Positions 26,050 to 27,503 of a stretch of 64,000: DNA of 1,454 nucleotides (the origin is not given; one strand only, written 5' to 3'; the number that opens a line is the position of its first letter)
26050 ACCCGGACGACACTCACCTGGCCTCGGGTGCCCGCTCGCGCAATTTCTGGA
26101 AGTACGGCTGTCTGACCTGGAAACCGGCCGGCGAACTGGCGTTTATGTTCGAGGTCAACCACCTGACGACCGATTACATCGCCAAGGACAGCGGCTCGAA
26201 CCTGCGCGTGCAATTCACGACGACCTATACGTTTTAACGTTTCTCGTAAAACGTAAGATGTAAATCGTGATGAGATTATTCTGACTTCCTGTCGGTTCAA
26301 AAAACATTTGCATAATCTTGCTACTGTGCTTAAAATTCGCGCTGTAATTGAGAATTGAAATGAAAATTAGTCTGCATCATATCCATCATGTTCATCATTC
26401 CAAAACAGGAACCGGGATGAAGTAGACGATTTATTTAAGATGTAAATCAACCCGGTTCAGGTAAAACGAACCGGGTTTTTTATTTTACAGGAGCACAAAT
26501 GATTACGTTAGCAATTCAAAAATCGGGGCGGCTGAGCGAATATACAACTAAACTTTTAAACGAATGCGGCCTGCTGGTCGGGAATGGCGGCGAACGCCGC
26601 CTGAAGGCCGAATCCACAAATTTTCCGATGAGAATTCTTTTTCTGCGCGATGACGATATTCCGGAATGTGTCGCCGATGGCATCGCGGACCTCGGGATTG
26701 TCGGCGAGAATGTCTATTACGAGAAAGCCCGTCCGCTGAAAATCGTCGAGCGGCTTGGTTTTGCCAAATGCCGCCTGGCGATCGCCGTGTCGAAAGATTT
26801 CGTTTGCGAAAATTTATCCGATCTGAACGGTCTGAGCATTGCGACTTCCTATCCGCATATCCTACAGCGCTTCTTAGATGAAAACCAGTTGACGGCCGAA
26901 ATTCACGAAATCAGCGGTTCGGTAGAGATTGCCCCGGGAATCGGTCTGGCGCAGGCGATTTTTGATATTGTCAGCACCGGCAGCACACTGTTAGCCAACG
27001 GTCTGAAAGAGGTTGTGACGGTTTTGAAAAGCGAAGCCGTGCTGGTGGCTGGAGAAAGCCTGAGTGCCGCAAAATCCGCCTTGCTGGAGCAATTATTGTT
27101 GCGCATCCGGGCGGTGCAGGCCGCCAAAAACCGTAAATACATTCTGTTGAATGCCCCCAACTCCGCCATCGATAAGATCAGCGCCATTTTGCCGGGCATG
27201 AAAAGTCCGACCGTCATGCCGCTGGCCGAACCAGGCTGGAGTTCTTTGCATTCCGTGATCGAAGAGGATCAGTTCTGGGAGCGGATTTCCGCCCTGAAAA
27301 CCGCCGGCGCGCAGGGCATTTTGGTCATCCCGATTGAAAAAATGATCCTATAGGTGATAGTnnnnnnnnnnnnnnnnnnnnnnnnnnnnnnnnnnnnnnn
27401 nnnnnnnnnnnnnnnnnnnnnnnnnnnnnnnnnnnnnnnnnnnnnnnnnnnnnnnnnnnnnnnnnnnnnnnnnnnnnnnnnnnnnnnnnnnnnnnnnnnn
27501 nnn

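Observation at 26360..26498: Enterobacterial-style transcription attenuator (His-rich leader peptide plus terminator/antiterminator) upstream of hisG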

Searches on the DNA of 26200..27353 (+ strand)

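Call 3: search_rna_families(source=window, start=26200, end=26560, threshold=evalue, max_evalue=10, show_alignments=3)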
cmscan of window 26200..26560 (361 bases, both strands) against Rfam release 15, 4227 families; matches with E-value up to 10: 7.
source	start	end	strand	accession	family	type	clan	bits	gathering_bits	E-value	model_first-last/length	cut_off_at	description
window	26391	26487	+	RF04312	trpB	Cis-reg;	-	25.9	59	0.13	1-107/107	no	trpB ncRNA motif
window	26345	26482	+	RF02452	ncr1575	Gene; sRNA;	-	24.5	60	0.16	1-212/212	no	Bacillus sRNA ncr1575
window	26444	26485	-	RF00116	C0465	Gene; sRNA;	-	20.7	40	0.2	39-76/78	no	C0465 RNA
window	26363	26405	-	RF01593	plasmodium_snoR16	Gene; snRNA; snoRNA; CD-box;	-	20.7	70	0.67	1-126/126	no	small nucleolar RNA snoR16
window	26262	26330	+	RF00278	SNORD50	Gene; snRNA; snoRNA; CD-box;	-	19.1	42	0.24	1-72/72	no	Small nucleolar RNA SNORD50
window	26441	26489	-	RF02416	TCV_H4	Cis-reg;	-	17.8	50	1.4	1-51/51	no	Turnip crinkle virus 3'UTR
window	26426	26484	+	RF00110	RybB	Gene; sRNA;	-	14.7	40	1.7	1-79/79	no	RybB RNA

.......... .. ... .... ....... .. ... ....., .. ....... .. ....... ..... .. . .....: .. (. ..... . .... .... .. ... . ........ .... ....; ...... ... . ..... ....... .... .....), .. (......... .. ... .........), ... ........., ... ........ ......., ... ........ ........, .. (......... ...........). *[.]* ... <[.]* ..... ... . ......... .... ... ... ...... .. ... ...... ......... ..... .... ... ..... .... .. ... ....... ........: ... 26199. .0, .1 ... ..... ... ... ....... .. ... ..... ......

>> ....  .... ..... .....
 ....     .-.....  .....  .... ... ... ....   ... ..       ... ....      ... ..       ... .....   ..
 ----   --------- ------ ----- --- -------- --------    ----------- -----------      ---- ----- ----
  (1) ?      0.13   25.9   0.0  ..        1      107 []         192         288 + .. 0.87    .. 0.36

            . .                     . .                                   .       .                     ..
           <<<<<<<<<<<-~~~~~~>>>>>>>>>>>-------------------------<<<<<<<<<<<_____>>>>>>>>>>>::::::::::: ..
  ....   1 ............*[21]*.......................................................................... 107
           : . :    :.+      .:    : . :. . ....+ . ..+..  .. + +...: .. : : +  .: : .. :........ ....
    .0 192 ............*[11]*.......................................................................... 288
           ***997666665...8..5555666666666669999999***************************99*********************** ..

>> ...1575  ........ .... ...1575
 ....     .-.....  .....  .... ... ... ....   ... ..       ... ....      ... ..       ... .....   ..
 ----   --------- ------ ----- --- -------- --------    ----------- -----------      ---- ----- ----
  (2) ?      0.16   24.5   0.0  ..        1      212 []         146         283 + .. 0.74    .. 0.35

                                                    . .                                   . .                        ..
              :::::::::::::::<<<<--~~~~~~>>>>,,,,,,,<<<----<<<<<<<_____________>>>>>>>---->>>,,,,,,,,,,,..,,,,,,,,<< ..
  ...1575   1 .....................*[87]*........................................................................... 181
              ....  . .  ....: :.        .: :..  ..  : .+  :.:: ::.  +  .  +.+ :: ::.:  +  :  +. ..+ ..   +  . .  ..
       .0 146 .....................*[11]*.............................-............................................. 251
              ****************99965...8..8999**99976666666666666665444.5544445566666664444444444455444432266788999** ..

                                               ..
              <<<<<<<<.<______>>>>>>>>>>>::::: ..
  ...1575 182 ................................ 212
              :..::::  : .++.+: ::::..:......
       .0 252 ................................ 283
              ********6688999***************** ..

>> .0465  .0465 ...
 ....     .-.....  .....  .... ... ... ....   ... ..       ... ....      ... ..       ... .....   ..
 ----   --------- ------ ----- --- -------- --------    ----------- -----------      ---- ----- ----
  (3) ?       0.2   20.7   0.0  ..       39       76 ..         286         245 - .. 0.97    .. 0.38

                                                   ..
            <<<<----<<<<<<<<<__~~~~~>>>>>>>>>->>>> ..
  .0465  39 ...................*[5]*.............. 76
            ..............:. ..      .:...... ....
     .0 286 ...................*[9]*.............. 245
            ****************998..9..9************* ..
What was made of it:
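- On Rfam His_leader (RF00514, gamma-proteobacterial histidine operon leader): The best hit of any family is trpB motif RF04312 at 25.9 bits against a gathering score of 59, driven by the terminator (call 3).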

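Call 41: search_rna_families(sources=[L001, L005, L009, L012, L018, L020, L034, L036, L040, L044, L047, L049, L051, L053, L057, L058, L065, L067, L070, L076], threshold=gathering)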
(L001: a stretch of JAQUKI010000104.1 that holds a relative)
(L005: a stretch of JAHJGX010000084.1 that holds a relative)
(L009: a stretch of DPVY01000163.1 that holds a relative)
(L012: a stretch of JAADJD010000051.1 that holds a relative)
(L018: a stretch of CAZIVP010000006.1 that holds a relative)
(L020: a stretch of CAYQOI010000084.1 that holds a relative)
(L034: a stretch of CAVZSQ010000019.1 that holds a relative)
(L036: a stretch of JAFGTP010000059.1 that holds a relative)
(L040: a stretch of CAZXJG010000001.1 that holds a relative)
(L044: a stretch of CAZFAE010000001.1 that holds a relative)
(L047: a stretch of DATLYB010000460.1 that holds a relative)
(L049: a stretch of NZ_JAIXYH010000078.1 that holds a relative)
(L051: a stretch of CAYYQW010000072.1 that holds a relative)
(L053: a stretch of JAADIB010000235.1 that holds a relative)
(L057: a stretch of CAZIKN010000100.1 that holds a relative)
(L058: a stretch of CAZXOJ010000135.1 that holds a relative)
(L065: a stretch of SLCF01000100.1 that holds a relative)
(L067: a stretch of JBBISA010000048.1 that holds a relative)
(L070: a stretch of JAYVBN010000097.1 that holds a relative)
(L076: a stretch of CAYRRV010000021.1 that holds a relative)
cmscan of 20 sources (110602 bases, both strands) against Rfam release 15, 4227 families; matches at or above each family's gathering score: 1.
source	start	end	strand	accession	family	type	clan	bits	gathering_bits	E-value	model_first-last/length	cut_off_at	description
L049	1597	1923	-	RF00010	RNaseP_bact_a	Gene; ribozyme;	CL00002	183.2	100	2.5e-57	1-367/367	no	Bacterial RNase P class A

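Call 45: build_rna_model(alignment_id=A2, structure=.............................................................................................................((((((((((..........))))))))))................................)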
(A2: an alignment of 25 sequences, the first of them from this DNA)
Model R1 built from alignment A2 (25 sequences, 171 columns); structure: as given.
model positions 151; base pairs 10; branch points 0; effective number of sequences 4.19; information 0.59 bits per position. Calibrated on 0.2 Mb of random sequence (short: E-values are rough).
structure used (alignment columns):
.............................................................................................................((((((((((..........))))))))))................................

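Call 47: search_with_rna_model(model_id=R1, sources=[window, L001, L002, L003, L004, L005, L006, L007, L008, L009, L010, L011, L012, L013, L014, L015, L016, L017, L018, L019, L020, L021, L022, L023, L024, L025, L026, L027, L028, L029, L030, L031, L032, L033, L034, L035, L036, L037, L038, L039, L040, L041, L042, L043, L044, L045, L046, L047, L048, L049, L050, L051, L052, L053, L054, L055, L056, L057, L058, L059, L060, L061, L062, L063, L064, L065, L066, L067, L068, L069, L070, L071, L072, L073, L074, L075, L076, L077, L078, L079, L080], max_evalue=1)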
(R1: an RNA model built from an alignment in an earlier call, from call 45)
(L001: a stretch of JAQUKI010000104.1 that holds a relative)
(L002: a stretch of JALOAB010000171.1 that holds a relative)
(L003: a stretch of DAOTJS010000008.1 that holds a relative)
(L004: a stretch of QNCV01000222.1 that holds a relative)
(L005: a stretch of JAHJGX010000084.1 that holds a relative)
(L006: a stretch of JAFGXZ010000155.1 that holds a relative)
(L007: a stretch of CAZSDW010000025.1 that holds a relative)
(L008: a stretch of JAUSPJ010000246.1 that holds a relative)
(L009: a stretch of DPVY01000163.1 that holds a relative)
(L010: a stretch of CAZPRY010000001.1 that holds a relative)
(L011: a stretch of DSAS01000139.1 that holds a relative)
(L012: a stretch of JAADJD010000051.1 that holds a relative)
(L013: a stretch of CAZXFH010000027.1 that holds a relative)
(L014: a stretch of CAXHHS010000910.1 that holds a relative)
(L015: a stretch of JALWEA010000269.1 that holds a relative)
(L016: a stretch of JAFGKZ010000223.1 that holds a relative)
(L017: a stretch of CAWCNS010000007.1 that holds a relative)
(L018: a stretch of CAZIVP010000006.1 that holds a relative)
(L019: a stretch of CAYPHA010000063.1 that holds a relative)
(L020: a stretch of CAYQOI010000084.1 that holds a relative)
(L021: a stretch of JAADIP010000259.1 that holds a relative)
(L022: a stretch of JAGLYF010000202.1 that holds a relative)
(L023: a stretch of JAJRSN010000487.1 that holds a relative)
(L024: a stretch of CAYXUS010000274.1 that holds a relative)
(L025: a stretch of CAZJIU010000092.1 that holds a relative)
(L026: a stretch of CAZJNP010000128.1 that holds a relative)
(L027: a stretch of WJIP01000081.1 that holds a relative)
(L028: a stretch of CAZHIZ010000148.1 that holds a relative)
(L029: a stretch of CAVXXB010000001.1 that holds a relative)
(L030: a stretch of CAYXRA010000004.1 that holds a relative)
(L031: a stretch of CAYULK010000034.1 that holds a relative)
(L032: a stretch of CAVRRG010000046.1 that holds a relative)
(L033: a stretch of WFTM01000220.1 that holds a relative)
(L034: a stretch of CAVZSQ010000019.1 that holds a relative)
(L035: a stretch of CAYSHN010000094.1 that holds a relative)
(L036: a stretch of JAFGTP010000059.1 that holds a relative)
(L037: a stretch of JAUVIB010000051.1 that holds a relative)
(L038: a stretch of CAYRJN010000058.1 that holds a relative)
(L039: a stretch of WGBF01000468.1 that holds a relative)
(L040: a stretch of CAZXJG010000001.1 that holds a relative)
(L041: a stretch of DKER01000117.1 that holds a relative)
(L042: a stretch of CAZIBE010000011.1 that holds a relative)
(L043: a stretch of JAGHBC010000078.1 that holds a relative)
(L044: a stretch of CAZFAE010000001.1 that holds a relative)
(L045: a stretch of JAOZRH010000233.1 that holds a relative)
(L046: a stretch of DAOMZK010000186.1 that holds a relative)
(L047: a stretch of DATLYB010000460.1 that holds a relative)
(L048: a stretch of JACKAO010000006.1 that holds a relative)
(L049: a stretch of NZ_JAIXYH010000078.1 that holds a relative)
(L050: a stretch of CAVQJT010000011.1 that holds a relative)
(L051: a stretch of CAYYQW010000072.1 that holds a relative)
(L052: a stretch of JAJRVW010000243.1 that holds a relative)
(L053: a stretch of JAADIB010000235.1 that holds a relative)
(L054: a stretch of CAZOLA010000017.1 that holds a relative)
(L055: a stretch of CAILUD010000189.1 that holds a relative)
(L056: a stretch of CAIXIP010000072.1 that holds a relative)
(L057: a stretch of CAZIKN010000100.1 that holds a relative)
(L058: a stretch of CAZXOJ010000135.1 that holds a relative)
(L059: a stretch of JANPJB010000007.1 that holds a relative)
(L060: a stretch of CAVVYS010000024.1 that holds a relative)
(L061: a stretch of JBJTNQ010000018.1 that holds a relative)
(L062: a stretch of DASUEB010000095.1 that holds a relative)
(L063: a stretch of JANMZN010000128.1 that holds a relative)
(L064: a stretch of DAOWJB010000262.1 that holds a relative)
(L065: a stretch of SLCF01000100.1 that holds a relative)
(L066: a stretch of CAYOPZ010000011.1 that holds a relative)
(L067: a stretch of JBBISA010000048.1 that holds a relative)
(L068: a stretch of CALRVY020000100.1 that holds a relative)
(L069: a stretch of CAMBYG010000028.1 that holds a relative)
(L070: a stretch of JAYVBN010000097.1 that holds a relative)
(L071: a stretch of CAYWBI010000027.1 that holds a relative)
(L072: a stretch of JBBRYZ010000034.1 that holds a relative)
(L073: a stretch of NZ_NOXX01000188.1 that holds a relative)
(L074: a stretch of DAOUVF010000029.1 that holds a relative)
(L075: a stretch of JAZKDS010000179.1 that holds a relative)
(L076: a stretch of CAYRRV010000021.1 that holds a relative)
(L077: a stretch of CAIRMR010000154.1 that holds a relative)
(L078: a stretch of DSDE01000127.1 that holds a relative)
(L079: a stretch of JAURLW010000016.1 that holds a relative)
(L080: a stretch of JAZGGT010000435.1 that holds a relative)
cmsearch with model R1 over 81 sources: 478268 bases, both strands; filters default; matches with E-value up to 1: 87.
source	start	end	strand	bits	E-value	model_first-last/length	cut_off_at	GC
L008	2354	2500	+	140.2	4.9e-28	1-151/151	no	0.4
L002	2187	2338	+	138.6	1.1e-27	1-151/151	no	0.39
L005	2354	2500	+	135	6.9e-27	1-151/151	no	0.4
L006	1041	1189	+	134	1.1e-26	1-151/151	no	0.36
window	26349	26499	+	132.3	2.6e-26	1-151/151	no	0.36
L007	2353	2500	+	128.5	1.8e-25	1-151/151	no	0.39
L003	2351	2501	+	126.9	4.1e-25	1-151/151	no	0.35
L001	2353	2501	+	124.9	1.1e-24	1-151/151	no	0.4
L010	2345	2494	+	120.3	1.1e-23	1-151/151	no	0.4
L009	2351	2494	+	120.3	1.1e-23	1-151/151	no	0.32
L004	1256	1403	+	119.1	2e-23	1-151/151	no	0.41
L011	1425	1570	+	118.8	2.5e-23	1-151/151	no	0.43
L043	1412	1562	+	118.5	2.9e-23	1-151/151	no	0.37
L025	2351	2495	+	91.9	1.8e-17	1-151/151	no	0.42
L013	2345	2492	+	76.9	3.5e-14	1-151/151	no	0.43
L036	2203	2345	+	59.5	2.2e-10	1-151/151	no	0.31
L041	104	252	+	59.2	2.6e-10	1-151/151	no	0.4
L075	2305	2452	+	57.1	7.4e-10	1-151/151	no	0.32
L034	2331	2492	+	54.6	2.7e-09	1-151/151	no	0.34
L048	2361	2502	+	51.3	1.4e-08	1-151/151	no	0.39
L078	231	364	+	50.4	2.2e-08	1-151/151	no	0.4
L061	1290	1438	+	50.3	2.3e-08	1-151/151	no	0.38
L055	2319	2462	+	48.9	4.7e-08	1-151/151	no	0.3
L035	2333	2491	+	46.3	1.8e-07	1-151/151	no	0.36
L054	2319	2460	+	46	2e-07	1-151/151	no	0.36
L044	2325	2463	+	45.7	2.3e-07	1-151/151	no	0.37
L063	2319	2459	+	45.4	2.7e-07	1-151/151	no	0.35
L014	1946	2092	+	44.4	4.5e-07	1-151/151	no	0.38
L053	2342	2483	+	42.5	1.2e-06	1-151/151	no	0.33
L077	2316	2453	+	40.8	2.8e-06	1-151/151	no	0.33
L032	2331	2486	+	39.7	4.9e-06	1-151/151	no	0.32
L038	2335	2491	+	39.1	6.5e-06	1-151/151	no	0.39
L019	2329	2489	+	38.4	9.3e-06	1-151/151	no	0.4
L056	2319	2462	+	37.3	1.6e-05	1-151/151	no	0.31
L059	2321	2467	+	37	1.9e-05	1-151/151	no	0.32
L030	1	66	+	36.7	2.2e-05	81-151/151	5'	0.23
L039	2330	2481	+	36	3.1e-05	1-151/151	no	0.4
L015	2392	2465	+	34.3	7.3e-05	76-151/151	no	0.27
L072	2319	2465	+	34.3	7.5e-05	1-151/151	no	0.38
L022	1628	1692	+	33.9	9.2e-05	82-151/151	no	0.32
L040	2346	2491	+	33.7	0.0001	1-151/151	no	0.32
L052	2418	2485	+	32.4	0.00019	74-151/151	no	0.29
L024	2434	2476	+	31.4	0.00031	102-147/151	no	0.37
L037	2427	2495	+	31.4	0.00031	75-151/151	no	0.33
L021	2403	2438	+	31.4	0.00033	102-140/151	no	0.36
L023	528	563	+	31.4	0.00033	102-140/151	no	0.36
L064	2356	2499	+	30.7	0.00046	1-151/151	no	0.36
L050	2351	2500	+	30.6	0.00048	1-151/151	no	0.33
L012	2271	2430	+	30.5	0.00049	1-151/151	no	0.46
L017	2179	2211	+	30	0.00066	102-137/151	no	0.48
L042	2445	2478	+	29.5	0.00084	102-136/151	no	0.44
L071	2322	2489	+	28.7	0.0012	1-151/151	no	0.36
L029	2344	2493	+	28.5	0.0014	1-151/151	no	0.3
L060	2355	2499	+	28.4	0.0014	1-151/151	no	0.35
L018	2405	2482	+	28.1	0.0017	74-151/151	no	0.35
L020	2445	2478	+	28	0.0018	102-137/151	no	0.5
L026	2425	2490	+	27.3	0.0025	85-151/151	no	0.35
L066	2353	2500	+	26.9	0.0031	1-151/151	no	0.36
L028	2428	2469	+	26.1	0.0046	102-146/151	no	0.4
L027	1582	1624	+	26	0.0049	102-147/151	no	0.44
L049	2325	2468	+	25.3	0.0069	1-151/151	no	0.36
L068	2325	2468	+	25.3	0.0069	1-151/151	no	0.36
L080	475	619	+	24.8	0.0088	1-151/151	no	0.37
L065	2343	2491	+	24.3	0.011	1-151/151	no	0.33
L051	2317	2460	+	22.7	0.025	1-151/151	no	0.36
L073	2325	2468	+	22.7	0.026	1-151/151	no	0.36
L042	2442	2471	-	22.2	0.032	102-132/151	no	0.5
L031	116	268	+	21.1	0.057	1-151/151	no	0.31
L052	1991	2143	-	20.6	0.073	1-151/151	no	0.32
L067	455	601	+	20.2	0.091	1-151/151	no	0.39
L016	2341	2489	+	20.1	0.097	1-151/151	no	0.3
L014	2036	2074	-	19.9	0.1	102-143/151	no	0.49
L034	2441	2471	-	19.2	0.15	102-136/151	no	0.48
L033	1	70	+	19.1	0.16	82-151/151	5'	0.4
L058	2352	2497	+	18.7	0.2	1-151/151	no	0.34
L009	2447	2473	-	18.4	0.22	102-130/151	no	0.44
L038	2444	2470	-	17.8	0.3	102-132/151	no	0.56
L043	1513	1539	-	17.5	0.34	102-130/151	no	0.48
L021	2401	2427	-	17.5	0.36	102-131/151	no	0.48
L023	526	552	-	17.5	0.36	102-131/151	no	0.48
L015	2409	2443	-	17.4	0.37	102-139/151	no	0.37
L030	18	44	-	17.2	0.4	102-132/151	no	0.48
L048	2430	2560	-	17.1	0.43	1-151/151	no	0.4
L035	2446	2470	-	16.6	0.56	102-130/151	no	0.52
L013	2445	2470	-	16.1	0.72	102-130/151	no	0.54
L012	2384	2411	-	15.5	0.95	102-131/151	no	0.64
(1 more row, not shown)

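Call 50: search_with_rna_model(model_id=R1, sources=[L161], max_evalue=10, filters=off)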
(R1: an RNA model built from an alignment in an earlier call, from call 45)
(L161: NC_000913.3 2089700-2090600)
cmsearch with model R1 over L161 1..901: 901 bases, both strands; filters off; matches with E-value up to 10: 13.
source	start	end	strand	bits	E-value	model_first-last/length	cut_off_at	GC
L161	286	336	+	10.3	0.025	1-151/151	no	0.41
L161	413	444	+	4.7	0.41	102-136/151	no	0.59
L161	31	92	-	2.9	1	1-151/151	no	0.26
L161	237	287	-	2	1.7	1-151/151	no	0.31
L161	186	220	-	0.6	3.3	1-151/151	no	0.2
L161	482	512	+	0.5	3.4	1-151/151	no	0.35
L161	353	387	-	0.1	4.3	1-151/151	no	0.51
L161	415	435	-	-0.1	4.7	104-127/151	no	0.67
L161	1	25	-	-0.7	6.3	1-151/151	no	0.4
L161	204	238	+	-1.2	8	1-151/151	no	0.29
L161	40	80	+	-1.3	8.4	1-151/151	no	0.22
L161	617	646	+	-1.3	8.5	1-151/151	no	0.43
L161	574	602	-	-1.3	8.5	1-151/151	no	0.34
